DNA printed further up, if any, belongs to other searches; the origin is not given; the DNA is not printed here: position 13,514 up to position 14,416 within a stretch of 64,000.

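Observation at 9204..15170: Candidate novel three-gene system: nuclease-fold protein + ParB/Srx-like protein + 1474-aa DUF4297-like/P-loop/HEAT giant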

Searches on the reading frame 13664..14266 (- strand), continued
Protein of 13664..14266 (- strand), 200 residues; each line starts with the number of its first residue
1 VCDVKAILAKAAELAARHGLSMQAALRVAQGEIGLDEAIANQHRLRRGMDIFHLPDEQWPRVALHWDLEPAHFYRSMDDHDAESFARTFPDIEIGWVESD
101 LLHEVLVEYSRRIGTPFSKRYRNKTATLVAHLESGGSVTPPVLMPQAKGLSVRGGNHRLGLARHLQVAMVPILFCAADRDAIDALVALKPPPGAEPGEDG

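Call 50: fold_search(model_id=the predicted structure, library=pdb)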
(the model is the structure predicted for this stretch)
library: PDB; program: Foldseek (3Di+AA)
matches with E <= 10: 145; with E <= 0.001: 0
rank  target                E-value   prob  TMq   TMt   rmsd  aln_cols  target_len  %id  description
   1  4o7k                  4.3e-03  0.98  0.39  0.41  12.6       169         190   15  Crystal structure of Oncogenic Suppression Activity Protein - A Plasmid Fertility Inhibition Factor (released 2014-11-05)
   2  4ovb                  7.4e-03  0.97  0.39  0.41  12.7       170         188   16  Crystal structure of Oncogenic Suppression Activity Protein - A Plasmid Fertility Inhibition Factor, Gold (I) Cyanide de (released 2014-11-05)
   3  6ryk_A                4.1e-02  0.91  0.28  0.39   7.0        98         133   18  Crystal structure of the ParB-like protein PadC (released 2020-01-22)
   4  6ryk_B                5.6e-02  0.87  0.27  0.39   7.1        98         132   18  Crystal structure of the ParB-like protein PadC (released 2020-01-22)
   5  7ol9_B                5.9e-02  0.84  0.28  0.28   7.1        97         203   15  Crystal structure of C-terminally truncated Bacillus subtilis nucleoid occlusion protein (Noc) complexed to the Noc-bi (released 2022-03-09)
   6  6sdk_B                1.3e-01  0.66  0.27  0.27   7.0       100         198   15  Crystal structure of bacterial ParB dimer bound to CDP (released 2019-10-23)
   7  7ol9_A                1.3e-01  0.60  0.26  0.26   6.2        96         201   14  Crystal structure of C-terminally truncated Bacillus subtilis nucleoid occlusion protein (Noc) complexed to the Noc-bi (released 2022-03-09)
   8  7nfu_A                1.9e-01  0.60  0.32  0.29   7.7       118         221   11  Crystal structure of C-terminally truncated Geobacillus thermoleovorans nucleoid occlusion protein Noc (released 2021-02-17)
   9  5k5d_B                2.1e-01  0.60  0.28  0.23   6.4        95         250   17  Structure of the C2221 form of Pnob8-like ParB-N domain (released 2016-06-15)
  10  7bm8_A                2.6e-01  0.44  0.23  0.25   8.1       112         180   11  Crystal structure of the C-terminally truncated chromosome-partitioning protein ParB from Caulobacter crescentus compl (released 2021-04-28)
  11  7nfu_B                2.7e-01  0.60  0.28  0.26   4.4        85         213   14  Crystal structure of C-terminally truncated Geobacillus thermoleovorans nucleoid occlusion protein Noc (released 2021-02-17)
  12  2rii_X                3.3e-01  0.30  0.27  0.45   8.1       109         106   19  Crystal Structure of Human Peroxiredoxin I in complex with Sulfiredoxin (released 2008-01-08)
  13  6sdk_A                4.0e-01  0.51  0.29  0.29   6.6        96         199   16  Crystal structure of bacterial ParB dimer bound to CDP (released 2019-10-23)
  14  7lj1_d                4.0e-01  0.41  0.27  0.44   4.5        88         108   23  Human Prx1-Srx Decameric Complex (released 2021-07-14)
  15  1xw4                  4.0e-01  0.25  0.26  0.42   7.5       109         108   16  Crystal Structure of Human Sulfiredoxin (Srx) in Complex with ADP (released 2005-05-24)
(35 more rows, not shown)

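Call 77: fold_search(model_id=the predicted structure, library=viral)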
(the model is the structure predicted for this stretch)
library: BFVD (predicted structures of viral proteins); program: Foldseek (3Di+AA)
matches with E <= 10: 261; with E <= 0.001: 0
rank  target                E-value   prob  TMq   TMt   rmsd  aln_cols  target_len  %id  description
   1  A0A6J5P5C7            1.2e-03  0.97  0.31  0.25  15.3       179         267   20  ParB/Sulfiredoxin [uncultured Caudovirales phage]
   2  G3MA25                1.9e-03  0.95  0.30  0.39  12.1       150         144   15  Gp284 [Bacillus phage G]
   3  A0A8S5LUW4            2.3e-03  0.95  0.29  0.14  12.8       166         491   11  ABC transporter substrate-binding protein PnrA-like domain-containing protein (Fragment) [Podoviridae sp. ctC2p8]
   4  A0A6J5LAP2            3.5e-03  1.00  0.30  0.20   4.6        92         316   21  Spo0J Stage 0 sporulation protein J (Antagonist of Soj) containing ParB-like nuclease domain [uncultured Caudovirales phage]
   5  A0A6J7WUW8            3.5e-03  0.92  0.33  0.08  12.6       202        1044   14  Phage tail lysozyme domain-containing protein [uncultured Caudovirales phage]
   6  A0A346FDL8            4.8e-03  0.95  0.31  0.12  14.9       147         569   17  (no name in the UniProt tables at hand)
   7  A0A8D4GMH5            5.7e-03  0.97  0.34  0.39  12.5       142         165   13  (no name in the UniProt tables at hand)
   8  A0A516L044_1          6.5e-03  0.96  0.35  0.07  13.1       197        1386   15  (no name in the UniProt tables at hand)
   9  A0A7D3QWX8            8.3e-03  0.96  0.27  0.41   4.8       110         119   14  ParB-like nuclease protein [Fadolivirus FV1/VV64]
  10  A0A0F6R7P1            1.0e-02  0.89  0.30  0.41  10.8       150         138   13  Putative ParB-like nuclease domain containing protein [Sinorhizobium phage phiM9]
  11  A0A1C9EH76            1.1e-02  0.92  0.29  0.10  13.2       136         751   17  ParB-like nuclease domain protein [Mycobacterium phage Tonenili]
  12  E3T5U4                1.3e-02  0.96  0.28  0.43   5.3       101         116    7  ParB/Sulfiredoxin domain-containing protein [Cafeteria roenbergensis virus (strain BV-PW1)]
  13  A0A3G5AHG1            1.4e-02  0.84  0.28  0.25  10.3       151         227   15  ParB-like N-terminal domain-containing protein [Sylvanvirus sp.]
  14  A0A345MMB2            1.4e-02  0.89  0.29  0.46  10.8       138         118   13  (no name in the UniProt tables at hand)
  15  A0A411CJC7            1.4e-02  0.80  0.30  0.14  13.7       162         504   16  (no name in the UniProt tables at hand)
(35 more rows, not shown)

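Call 78: find_encoding_contigs(protein=P0050, flank=8000, max_places=3)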
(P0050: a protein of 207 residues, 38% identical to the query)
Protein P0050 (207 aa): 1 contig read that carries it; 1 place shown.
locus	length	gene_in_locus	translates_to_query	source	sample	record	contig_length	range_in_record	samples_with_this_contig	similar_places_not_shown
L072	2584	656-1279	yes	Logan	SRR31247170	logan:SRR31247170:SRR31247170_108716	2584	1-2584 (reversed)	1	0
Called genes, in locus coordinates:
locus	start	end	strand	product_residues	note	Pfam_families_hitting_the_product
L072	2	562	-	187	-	?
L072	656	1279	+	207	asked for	-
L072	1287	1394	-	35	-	-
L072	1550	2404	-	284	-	-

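Call 79: find_encoding_contigs(protein=P0051, flank=8000, max_places=3)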
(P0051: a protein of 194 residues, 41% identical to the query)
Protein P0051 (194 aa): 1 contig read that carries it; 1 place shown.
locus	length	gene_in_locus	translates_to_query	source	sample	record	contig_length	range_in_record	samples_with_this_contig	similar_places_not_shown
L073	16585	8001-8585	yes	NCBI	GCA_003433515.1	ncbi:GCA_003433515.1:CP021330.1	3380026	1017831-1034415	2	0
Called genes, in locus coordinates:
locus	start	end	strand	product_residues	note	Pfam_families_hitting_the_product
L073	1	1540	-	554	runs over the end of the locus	PF00528:BPD_transp_1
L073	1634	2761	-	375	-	PF01547:SBP_bac_1 (weak), PF13416:SBP_bac_8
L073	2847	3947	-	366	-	PF00005:ABC_tran, PF08402:TOBE_2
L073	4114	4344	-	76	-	-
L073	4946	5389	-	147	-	PF22381:Staph_reg_Sar_Rot, PF01047:MarR, PF12802:MarR_2, PF13601:HTH_34 (weak)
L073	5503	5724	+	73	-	PF11534:HTHP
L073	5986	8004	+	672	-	PF02463:SMC_N (faint), PF13175:AAA_15, PF13476:AAA_23, PF13175:AAA_15, PF13304:AAA_21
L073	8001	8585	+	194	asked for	-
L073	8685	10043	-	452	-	PF00202:Aminotran_3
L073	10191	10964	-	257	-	PF09339:HTH_IclR, PF01614:IclR_C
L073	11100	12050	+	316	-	PF03401:TctC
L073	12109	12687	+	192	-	PF07331:TctB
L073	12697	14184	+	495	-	PF01970:TctA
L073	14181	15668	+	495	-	PF00171:Aldedh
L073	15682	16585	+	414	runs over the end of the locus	PF06792:UPF0261, PF23189:UPF0261_C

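Call 80: search_protein_families(library=padloc, proteins=[L073:5986-8004:+, L073:8001-8585:+, L066:7528-9015:+, L069:5133-5885:+, L069:6480-7388:+, L071:5093-5821:+, L071:4509-5090:+, L072:1550-2404:-], max_evalue=0.01)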
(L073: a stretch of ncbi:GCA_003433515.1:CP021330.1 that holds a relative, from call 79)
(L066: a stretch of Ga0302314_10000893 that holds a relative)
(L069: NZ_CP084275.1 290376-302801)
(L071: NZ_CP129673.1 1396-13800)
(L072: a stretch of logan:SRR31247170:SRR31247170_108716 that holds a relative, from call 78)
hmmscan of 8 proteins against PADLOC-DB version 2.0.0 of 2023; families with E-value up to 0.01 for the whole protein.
L073:5986-8004:+ (672 aa): 112 families (the best 25 are shown)
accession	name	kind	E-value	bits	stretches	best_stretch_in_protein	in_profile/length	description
PDLC02979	AriA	-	2.3e-26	91.4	1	1-433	1-373/373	-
PDLC02358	Old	-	5.8e-26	89.4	2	382-563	273-460/578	Old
PDLC00062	GajA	-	3.4e-19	66.7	3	1-134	1-127/639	AAA ATPase domain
PDLC00086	GajA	-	6.3e-18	62.9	2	379-567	296-480/600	AAA ATPase domain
PDLC02980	AriA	-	2.8e-17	61.6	2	315-433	197-303/304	-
PDLC00075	GajA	-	3.5e-16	56.8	2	297-583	177-453/536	AAA ATPase domain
PDLC04135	mad3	-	2.1e-14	51.9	1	2-457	1-350/374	mads_3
PDLC00081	GajA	-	6.3e-14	49.6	2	380-589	272-469/574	AAA ATPase domain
PDLC04168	GajA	-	8.4e-13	45.8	2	401-583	288-466/570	-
PDLC00271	PtuA1|PtuA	-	1e-12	46.4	2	1-46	1-45/421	AAA ATPase domain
PDLC02981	AriAB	-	2.6e-12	44.2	2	349-503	293-448/694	-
PDLC04164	AriA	-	3.1e-12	44.6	1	359-434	165-237/253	-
PDLC00094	GajA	-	3.2e-12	43.7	2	381-560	292-463/569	AAA ATPase domain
PDLC00278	PtuA1|PtuA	-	4.6e-12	44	1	1-45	1-44/436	AAA ATPase domain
PDLC04178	HEC-01A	-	7.1e-12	43.1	2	2-166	8-148/399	-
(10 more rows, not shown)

L073:8001-8585:+ (194 aa): 0 families

L066:7528-9015:+ (495 aa): 0 families

L069:5133-5885:+ (250 aa): 0 families

L069:6480-7388:+ (302 aa): 0 families

L071:5093-5821:+ (242 aa): 0 families

L071:4509-5090:+ (193 aa): 1 family
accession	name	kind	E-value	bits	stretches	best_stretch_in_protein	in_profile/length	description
PDLC02505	BrxL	-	0.001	16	1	49-168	286-401/482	BrxL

L072:1550-2404:- (284 aa): 0 families

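Call 81: search_protein_families(library=pfam, proteins=[L073:5986-8004:+, L069:5133-5885:+, L069:6480-7388:+, L071:5093-5821:+, L071:4509-5090:+, L072:1550-2404:-, L072:2-562:-, L068:2-469:+], max_evalue=0.01)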
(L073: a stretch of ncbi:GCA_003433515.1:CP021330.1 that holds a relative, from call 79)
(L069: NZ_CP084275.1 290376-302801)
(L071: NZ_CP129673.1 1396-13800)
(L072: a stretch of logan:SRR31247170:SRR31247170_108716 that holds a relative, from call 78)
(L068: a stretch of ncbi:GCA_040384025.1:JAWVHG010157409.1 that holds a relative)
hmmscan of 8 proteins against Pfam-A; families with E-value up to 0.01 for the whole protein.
L073:5986-8004:+ (672 aa): 7 families
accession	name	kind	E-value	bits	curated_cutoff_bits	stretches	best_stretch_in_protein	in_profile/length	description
PF13175.12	AAA_15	-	1.2e-24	88.1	32.1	1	1-433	1-374/374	AAA ATPase domain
PF13304.12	AAA_21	-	3e-16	60.8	27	1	301-433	180-303/304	AAA domain, putative AbiEii toxin, Type IV TA system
PF13476.12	AAA_23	-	1.3e-07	32.9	27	1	5-46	1-41/201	AAA domain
PF02463.25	SMC_N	-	9.9e-06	25.6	40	1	3-429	2-198/220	RecF/RecN/SMC N terminal domain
PF13555.12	AAA_29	-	9.3e-05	22.5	27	1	3-50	1-48/61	P-loop containing region of AAA domain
PF13514.12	AAA_27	-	0.00015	21.8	22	1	1-47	1-49/206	AAA domain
PF20469.4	OLD-like_TOPRIM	-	0.00047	21.1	23.2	1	488-551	6-67/67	Overcoming lysogenization defect protein-like, TOPRIM domain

L069:5133-5885:+ (250 aa): 0 families

L069:6480-7388:+ (302 aa): 0 families

L071:5093-5821:+ (242 aa): 0 families

L071:4509-5090:+ (193 aa): 0 families

L072:1550-2404:- (284 aa): 0 families

L072:2-562:- (187 aa): 0 families

L068:2-469:+ (155 aa): 0 families

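Call 82: search_dna_similar(query=P0051, collection=plasmids, mode=protein, max_evalue=0.00001, max_rows=40)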
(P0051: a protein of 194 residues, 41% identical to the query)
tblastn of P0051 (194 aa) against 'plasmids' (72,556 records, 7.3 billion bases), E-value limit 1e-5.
Records with a match: 2; places in all: 2; records where one place covers at least 80% of the query: 0.
Best place of each record, by identity: <60% 2.
By first word of the organism name: Burkholderia 2.
By predicted mobility (MOB-suite, as given by PLSDB): conjugative 2.
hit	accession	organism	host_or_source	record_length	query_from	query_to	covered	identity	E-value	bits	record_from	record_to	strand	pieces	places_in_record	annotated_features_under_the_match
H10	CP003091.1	Burkholderia sp. YI23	-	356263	73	177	54%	32.7%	4e-6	54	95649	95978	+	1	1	hypothetical protein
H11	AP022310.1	Burkholderia sp. SFA1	-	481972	73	177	54%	32.7%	4e-6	54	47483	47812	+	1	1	hypothetical protein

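Call 83: search_dna_similar(query=window:13664-14266:-, collection=phages, mode=protein, max_evalue=0.001, max_rows=20)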
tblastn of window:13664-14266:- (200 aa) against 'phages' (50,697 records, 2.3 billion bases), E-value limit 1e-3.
No match.

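Call 92: find_related_loci(query=A3, collection=viral_contigs, flank=7000)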
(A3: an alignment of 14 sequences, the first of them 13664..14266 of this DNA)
Query A3 (200 aa) in viral_contigs; peptide patterns used: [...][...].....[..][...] (x = any residue, [..] = any of these).
34 stretches matched a pattern, but none encodes a relative of the query by tblastn (E <= 1e-3).

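Call 94: get_annotated_region(hit=H1, flank=6000)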
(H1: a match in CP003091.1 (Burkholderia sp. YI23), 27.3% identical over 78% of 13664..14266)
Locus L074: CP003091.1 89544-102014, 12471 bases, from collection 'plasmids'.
description: Burkholderia sp. YI23 plasmid byi_2p, complete sequence
organism: Burkholderia sp. YI23 (NCBI taxid 1097668)
taxonomy: Bacteria; Pseudomonadota; Betaproteobacteria; Burkholderiales; Burkholderiaceae; Burkholderia; Burkholderia sp. YI23
host: -; source: -; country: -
typing (MOB-suite, as given by PLSDB): conjugative; replicon rep_cluster_219; relaxase MOBF; mating-pair formation MPF_F
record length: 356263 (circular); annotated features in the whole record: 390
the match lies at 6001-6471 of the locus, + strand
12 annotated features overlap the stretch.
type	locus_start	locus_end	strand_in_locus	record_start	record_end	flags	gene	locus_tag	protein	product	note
CDS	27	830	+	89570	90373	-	-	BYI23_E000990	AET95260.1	hypothetical protein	-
CDS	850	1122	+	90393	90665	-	-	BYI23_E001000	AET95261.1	hypothetical protein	-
CDS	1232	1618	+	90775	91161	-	-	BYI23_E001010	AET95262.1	hypothetical protein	-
CDS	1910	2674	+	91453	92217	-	-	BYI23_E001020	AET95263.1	hypothetical protein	-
CDS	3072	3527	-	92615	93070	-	-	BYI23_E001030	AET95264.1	hypothetical protein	-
CDS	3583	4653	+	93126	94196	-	-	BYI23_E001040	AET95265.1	hypothetical protein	-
CDS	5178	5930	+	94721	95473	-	-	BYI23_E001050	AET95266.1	hypothetical protein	-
CDS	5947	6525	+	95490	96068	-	-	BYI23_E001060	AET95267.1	hypothetical protein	-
CDS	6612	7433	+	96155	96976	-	-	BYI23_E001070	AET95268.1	hypothetical protein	-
CDS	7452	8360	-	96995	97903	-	-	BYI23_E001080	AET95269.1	hypothetical protein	-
CDS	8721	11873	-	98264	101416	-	-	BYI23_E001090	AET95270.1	DNA polymerase III, alpha subunit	-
CDS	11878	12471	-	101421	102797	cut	-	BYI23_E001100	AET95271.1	hypothetical protein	-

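Call 95: search_dna_similar(query=P0097, collection=plasmids, mode=protein, max_evalue=0.00001, max_rows=30)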
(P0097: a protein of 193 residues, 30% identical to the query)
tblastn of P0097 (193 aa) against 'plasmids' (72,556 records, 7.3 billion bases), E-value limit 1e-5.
Records with a match: 9; places in all: 9; records where one place covers at least 80% of the query: 2.
Best place of each record, by identity: <60% 9.
By first word of the organism name: Comamonas 4; Burkholderia 2; Pseudomonas 2; Caballeronia 1.
By predicted mobility (MOB-suite, as given by PLSDB): non-mobilizable 6; conjugative 3.
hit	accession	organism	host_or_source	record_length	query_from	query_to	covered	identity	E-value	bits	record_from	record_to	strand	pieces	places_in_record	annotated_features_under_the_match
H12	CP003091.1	Burkholderia sp. YI23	-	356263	10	189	93%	36.2%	2e-24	106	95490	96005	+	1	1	hypothetical protein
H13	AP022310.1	Burkholderia sp. SFA1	-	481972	10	189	93%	36.2%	2e-24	106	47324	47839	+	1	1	hypothetical protein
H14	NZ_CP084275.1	Caballeronia grimmiae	Leptoglossus zonatus,Cell culture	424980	45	189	75%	39.6%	6e-24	105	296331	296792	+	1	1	hypothetical protein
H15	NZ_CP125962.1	Pseudomonas brassicacearum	Arabidopsis thaliana,whole organism,root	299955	47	175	67%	37.4%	2e-16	83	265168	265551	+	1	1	hypothetical protein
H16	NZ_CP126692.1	Pseudomonas sp. P108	Roots of Beta vulgaris, variety ...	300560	47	175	67%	37.4%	2e-16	83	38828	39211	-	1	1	hypothetical protein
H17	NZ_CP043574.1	Comamonas testosteroni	bacterial isolate,biofilm reactor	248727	57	188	68%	35.8%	8e-18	87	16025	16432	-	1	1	transcriptional regulator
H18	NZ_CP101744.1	Comamonas sp. C11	mixed culture,wastewater treatment plant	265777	57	188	68%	35.8%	8e-18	87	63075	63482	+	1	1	transcriptional regulator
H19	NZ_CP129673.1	Comamonas testosteroni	Metal working fluids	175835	57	188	68%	35.0%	1e-16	84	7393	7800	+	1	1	hypothetical protein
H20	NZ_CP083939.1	Comamonas thiooxydans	single cell,American Alligator's water ...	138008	57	188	68%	35.0%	1e-16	84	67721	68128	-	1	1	hypothetical protein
